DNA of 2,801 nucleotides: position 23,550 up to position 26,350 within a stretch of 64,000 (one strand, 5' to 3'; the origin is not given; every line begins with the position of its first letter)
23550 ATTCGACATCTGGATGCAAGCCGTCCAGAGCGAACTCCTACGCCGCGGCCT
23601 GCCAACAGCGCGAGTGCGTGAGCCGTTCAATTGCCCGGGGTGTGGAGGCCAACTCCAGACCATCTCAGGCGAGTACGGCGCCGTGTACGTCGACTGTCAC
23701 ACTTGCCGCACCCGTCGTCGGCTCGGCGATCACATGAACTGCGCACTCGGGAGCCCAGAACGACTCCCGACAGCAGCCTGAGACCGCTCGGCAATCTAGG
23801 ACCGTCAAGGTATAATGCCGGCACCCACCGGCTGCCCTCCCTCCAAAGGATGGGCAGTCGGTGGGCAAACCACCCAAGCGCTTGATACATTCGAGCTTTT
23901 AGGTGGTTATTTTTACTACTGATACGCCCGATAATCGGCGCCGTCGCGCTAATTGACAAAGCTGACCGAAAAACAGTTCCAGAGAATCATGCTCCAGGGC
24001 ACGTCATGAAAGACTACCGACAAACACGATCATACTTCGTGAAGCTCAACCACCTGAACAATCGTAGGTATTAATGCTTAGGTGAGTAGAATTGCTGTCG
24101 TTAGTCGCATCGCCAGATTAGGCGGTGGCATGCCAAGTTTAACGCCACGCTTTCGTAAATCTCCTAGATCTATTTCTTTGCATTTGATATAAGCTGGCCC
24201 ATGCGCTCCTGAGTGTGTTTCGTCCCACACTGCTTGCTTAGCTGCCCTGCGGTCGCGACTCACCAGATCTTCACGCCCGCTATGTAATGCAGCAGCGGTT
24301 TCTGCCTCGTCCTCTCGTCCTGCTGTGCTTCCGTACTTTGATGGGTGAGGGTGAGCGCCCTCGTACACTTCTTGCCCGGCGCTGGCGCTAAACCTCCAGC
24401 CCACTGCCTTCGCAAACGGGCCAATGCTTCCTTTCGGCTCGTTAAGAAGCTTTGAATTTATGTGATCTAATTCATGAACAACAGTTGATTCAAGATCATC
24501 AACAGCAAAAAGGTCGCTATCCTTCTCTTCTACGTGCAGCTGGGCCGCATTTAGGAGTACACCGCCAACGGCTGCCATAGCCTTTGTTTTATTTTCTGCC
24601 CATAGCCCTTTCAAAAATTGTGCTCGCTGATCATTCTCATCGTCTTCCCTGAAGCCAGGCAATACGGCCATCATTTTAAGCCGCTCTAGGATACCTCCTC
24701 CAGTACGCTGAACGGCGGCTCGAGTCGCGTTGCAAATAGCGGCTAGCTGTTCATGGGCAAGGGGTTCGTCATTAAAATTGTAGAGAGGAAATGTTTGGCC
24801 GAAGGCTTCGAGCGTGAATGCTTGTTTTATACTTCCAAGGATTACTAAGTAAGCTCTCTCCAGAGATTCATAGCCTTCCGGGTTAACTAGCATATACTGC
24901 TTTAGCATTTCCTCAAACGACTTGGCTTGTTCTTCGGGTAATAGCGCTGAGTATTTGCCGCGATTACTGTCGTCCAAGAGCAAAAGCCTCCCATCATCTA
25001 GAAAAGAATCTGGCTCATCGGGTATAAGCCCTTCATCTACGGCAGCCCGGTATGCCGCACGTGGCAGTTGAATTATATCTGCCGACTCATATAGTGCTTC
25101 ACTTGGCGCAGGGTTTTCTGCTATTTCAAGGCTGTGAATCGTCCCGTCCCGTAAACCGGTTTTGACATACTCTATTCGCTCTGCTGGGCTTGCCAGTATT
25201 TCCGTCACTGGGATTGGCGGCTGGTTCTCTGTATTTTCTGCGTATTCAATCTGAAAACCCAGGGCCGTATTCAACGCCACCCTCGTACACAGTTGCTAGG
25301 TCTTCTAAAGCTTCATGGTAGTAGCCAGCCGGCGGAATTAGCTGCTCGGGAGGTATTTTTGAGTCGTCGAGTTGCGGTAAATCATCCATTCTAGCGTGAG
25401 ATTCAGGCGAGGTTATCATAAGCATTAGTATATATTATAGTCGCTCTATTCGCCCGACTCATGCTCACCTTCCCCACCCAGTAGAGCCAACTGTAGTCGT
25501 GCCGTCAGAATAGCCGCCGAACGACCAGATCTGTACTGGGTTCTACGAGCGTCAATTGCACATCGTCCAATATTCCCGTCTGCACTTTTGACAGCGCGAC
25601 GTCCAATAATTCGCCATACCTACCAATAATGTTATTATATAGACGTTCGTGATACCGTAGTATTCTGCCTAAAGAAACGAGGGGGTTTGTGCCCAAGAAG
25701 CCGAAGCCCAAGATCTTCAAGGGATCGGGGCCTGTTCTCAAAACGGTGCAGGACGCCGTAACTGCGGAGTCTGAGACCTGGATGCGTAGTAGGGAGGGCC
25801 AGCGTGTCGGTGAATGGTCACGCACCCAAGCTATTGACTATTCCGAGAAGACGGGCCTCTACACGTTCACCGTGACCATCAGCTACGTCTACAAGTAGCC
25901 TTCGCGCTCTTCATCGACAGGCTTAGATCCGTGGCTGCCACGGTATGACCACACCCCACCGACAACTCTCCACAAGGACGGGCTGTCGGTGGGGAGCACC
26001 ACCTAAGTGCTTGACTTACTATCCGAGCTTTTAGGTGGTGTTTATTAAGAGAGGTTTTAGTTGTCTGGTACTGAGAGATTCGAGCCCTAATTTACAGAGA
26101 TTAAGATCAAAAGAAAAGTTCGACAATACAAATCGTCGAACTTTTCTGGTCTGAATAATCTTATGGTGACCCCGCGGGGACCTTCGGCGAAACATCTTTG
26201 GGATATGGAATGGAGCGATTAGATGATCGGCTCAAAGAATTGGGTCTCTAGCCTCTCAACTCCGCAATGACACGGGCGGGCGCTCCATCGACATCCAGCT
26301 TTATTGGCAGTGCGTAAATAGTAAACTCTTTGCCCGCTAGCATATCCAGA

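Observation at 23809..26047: Two copies of a ~105-nt two-hairpin element with compensatory stem changes bracket the HExxH gene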

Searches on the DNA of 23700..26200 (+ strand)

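Call 5: search_rna_families(source=window, start=23700, end=26200, threshold=evalue, max_evalue=10, show_alignments=4)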
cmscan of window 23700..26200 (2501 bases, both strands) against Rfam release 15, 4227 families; matches with E-value up to 10: 2.
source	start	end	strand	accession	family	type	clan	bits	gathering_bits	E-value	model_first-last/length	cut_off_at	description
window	23824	23865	+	RF01677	P35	Gene; sRNA;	-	21.7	70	2.9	18-60/62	no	Pseudomonas sRNA P35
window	26098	26128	+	RF02925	6A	Gene; sRNA;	-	19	41.2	3.4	1-52/52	no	6A RNA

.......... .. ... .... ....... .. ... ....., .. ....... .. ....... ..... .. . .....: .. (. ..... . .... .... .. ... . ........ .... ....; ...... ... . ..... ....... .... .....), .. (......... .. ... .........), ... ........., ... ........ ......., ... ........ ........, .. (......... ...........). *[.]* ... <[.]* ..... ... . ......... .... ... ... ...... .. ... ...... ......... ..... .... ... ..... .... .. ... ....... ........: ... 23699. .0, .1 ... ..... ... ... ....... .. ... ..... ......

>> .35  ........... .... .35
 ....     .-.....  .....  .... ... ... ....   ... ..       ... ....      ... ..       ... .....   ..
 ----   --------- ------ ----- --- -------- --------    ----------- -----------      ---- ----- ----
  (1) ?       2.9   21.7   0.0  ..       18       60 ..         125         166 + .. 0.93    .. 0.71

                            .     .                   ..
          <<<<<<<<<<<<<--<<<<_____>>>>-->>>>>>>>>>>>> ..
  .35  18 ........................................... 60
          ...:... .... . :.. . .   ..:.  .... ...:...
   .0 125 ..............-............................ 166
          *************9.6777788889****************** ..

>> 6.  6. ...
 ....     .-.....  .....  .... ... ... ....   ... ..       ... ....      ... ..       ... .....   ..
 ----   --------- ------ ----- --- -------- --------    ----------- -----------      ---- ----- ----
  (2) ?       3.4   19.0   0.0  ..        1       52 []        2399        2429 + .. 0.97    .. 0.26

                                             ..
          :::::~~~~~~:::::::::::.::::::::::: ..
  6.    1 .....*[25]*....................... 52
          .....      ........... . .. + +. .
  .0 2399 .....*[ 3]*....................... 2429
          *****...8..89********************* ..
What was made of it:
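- On Any Rfam 15 family (incl. 6C RNA): For 23700-26200 at E up to 10, the only hits are P35 at 21.7 bits (gathering 70) and 6A at 19 bits (gathering 41.2), the latter outside the copies (call 5).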

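Call 40: build_rna_model(alignment_id=A3, structure=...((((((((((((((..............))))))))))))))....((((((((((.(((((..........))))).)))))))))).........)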
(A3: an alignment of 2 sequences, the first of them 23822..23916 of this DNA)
Model R1 built from alignment A3 (2 sequences, 100 columns); structure: as given.
model positions 100; base pairs 29; branch points 1; effective number of sequences 0.93; information 0.59 bits per position. Calibrated on 0.2 Mb of random sequence (short: E-values are rough).
structure used (alignment columns):
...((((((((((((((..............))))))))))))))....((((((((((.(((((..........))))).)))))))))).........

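Call 42: search_with_rna_model(model_id=R1, source=window, filters=off, max_evalue=10, show_alignments=6)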
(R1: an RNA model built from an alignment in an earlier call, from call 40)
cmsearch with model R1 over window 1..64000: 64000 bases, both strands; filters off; matches with E-value up to 10: 37.
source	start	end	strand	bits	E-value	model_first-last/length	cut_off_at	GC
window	25952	26048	+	110.4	5.2e-26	1-100/100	no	0.53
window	23822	23916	+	105.7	7.6e-25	1-100/100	no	0.55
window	23810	23868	-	27.5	4.1e-05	1-100/100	no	0.64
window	25989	26094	-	24.3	0.00026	1-100/100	no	0.43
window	23869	23910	-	16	0.034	47-91/100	no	0.45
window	3559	3649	-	14.5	0.077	1-100/100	no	0.67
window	9644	9718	-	14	0.1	1-100/100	no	0.48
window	37507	37542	+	13.8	0.12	53-88/100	no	0.39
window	44179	44253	+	12.3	0.29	1-100/100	no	0.64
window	31928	31994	+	12.2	0.31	1-100/100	no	0.66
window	59664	59711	-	12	0.33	1-100/100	no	0.48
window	26100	26168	-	11.7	0.4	1-100/100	no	0.32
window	54792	54885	+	11.6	0.43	1-100/100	no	0.6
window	46238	46289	-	11.5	0.45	1-100/100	no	0.38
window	62000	62088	-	11.2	0.55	1-100/100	no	0.55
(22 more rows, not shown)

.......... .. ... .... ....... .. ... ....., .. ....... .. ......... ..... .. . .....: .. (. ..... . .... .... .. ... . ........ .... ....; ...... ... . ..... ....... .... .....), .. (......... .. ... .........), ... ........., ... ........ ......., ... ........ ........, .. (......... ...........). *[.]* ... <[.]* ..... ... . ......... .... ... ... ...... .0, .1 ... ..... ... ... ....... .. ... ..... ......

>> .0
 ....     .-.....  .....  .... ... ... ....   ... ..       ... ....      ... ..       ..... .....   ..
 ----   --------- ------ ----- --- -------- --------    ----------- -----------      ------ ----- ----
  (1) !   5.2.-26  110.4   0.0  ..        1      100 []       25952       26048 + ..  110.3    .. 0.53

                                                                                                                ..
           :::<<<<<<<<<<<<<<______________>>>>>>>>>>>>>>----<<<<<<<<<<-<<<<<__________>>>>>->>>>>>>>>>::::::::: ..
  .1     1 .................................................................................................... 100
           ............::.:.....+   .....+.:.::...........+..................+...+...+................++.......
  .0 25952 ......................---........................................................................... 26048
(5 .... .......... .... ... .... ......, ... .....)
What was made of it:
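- On REP/BIME/MITE-like dispersed repeat: There are 2 copies in 64 kb with the covariance model and filters off (call 42).
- Checked: The repeat is far beyond chance: the covariance model scores each copy at E about 1e-25, and the next non-self hit scores 14.5 bits (call 42).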

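Call 43: search_with_rna_model(model_id=R1, sources=[L004, L005, L006, L007, L008], filters=off, max_evalue=10, show_alignments=4)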
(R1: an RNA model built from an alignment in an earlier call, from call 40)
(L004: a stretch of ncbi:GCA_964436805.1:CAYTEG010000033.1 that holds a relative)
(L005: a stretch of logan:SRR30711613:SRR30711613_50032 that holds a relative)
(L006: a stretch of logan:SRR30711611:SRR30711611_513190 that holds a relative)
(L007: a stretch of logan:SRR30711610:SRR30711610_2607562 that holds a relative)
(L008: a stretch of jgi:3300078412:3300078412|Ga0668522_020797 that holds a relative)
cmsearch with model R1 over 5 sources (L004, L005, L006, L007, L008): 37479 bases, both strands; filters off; matches with E-value up to 10: 36.
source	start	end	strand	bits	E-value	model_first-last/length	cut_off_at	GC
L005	10794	10841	+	13.5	0.083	1-100/100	no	0.58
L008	1425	1532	-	9.8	0.71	1-100/100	no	0.52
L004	2527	2630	+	9.7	0.75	1-100/100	no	0.54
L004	5934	6014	+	9.3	0.94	1-100/100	no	0.57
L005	8037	8102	+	8.2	1.8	1-100/100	no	0.59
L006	8037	8102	+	8.2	1.8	1-100/100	no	0.59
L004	3700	3768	-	8.1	1.9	1-100/100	no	0.55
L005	8388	8487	+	7.3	3.1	1-100/100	no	0.51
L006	8388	8487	+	7.3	3.1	1-100/100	no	0.51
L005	1411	1510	-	6.7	4.2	1-100/100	no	0.64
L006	1411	1510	-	6.7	4.2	1-100/100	no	0.64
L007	181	280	-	6.7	4.2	1-100/100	no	0.64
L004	1218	1290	+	6.6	4.5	1-100/100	no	0.58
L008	1431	1540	+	6.5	4.7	1-100/100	no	0.55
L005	4025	4076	+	6.5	4.8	1-100/100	no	0.54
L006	4025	4076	+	6.5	4.8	1-100/100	no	0.54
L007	2795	2846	+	6.5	4.8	1-100/100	no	0.54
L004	5929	5987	-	6.5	4.8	1-100/100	no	0.58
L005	4067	4145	-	6.5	4.9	1-100/100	no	0.49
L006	4067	4145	-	6.5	4.9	1-100/100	no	0.49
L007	2837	2915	-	6.5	4.9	1-100/100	no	0.49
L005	1621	1683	-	6.3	5.3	1-100/100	no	0.51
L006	1621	1683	-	6.3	5.3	1-100/100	no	0.51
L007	391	453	-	6.3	5.3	1-100/100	no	0.51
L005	5394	5437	-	6.3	5.4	1-100/100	no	0.57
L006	5394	5437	-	6.3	5.4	1-100/100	no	0.57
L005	1093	1179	-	6.3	5.5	1-100/100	no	0.67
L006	1093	1179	-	6.3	5.5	1-100/100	no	0.67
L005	1641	1706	+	5.8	7.3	1-100/100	no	0.48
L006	1641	1706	+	5.8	7.3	1-100/100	no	0.48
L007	411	476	+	5.8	7.3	1-100/100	no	0.48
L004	666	744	+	5.7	7.6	1-100/100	no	0.56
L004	6455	6536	-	5.7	7.6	1-100/100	no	0.49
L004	4585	4664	-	5.5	8.4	1-100/100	no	0.52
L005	10796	10823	-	5.5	8.4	7-42/100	no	0.82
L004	5768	5880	+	5.3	9.9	1-100/100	no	0.58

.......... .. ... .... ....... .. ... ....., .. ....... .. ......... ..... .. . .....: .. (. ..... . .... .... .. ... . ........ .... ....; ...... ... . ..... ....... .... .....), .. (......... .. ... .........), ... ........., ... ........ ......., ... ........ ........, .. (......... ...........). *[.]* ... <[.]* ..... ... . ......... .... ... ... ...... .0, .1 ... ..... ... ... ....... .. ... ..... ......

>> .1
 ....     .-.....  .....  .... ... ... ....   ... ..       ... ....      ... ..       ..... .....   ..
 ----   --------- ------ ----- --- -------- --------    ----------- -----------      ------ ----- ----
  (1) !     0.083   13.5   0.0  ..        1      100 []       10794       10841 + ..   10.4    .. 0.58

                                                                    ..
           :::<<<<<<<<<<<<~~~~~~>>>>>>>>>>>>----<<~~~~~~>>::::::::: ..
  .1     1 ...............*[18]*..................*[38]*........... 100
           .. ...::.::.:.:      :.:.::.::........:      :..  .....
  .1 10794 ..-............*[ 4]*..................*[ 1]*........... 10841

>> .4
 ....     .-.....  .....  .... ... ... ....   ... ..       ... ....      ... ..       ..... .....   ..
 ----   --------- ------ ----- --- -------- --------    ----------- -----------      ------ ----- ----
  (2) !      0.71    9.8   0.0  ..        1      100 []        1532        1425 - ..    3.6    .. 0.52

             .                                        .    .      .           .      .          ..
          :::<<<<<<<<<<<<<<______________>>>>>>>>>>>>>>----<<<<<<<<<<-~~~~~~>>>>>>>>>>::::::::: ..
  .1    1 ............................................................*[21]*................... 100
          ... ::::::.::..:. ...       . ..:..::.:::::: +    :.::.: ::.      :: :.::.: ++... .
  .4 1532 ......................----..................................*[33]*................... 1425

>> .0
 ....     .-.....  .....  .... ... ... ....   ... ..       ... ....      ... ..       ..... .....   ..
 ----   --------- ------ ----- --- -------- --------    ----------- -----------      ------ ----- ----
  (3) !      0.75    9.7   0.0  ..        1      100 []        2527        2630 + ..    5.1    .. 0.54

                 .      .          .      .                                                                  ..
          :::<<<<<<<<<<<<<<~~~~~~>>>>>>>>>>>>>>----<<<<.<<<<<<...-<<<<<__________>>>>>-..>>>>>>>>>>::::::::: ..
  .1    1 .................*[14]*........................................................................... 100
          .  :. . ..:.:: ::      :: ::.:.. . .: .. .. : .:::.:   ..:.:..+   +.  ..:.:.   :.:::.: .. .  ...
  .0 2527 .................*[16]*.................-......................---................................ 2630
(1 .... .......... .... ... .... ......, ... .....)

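Call 51: search_dna_similar(query=window:23780-26100:+, collection=phages, mode=distant)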
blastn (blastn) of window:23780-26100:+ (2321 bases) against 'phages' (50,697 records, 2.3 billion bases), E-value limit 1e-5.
No match.

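Call 52: search_dna_similar(query=window:23780-26100:+, collection=plasmids, mode=distant)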
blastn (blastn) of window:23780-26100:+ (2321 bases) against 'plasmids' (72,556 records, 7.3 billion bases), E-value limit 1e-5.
No match.
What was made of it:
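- Tried and rejected: Phage and plasmid BLAST of 23780-26100 found no match (calls 51, 52).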

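Call 84: search_with_rna_model(model_id=R1, sources=[L009, L011, L012, L013, L014, L015], filters=off, max_evalue=1)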
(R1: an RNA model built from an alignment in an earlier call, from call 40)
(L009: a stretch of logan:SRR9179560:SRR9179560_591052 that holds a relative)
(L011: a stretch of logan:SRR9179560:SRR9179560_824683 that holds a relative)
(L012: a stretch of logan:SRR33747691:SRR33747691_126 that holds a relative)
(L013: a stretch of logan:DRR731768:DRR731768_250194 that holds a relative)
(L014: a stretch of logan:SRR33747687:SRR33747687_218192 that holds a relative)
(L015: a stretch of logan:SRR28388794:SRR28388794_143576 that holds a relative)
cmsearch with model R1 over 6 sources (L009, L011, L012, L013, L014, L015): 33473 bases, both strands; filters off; matches with E-value up to 1: 9.
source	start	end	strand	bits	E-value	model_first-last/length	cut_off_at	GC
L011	2133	2223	+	14.5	0.04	1-100/100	no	0.67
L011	5982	6070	+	13.2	0.088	1-100/100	no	0.58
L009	2891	2938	+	12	0.17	1-100/100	no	0.48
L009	514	602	+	11.2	0.29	1-100/100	no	0.55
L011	278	373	+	9.9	0.59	1-100/100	no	0.53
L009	2871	2928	-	9.9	0.6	1-100/100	no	0.6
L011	5963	6027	-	9.6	0.73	1-100/100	no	0.57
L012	5768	5853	+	9.3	0.86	1-100/100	no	0.44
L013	4892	4977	+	9.3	0.86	1-100/100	no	0.44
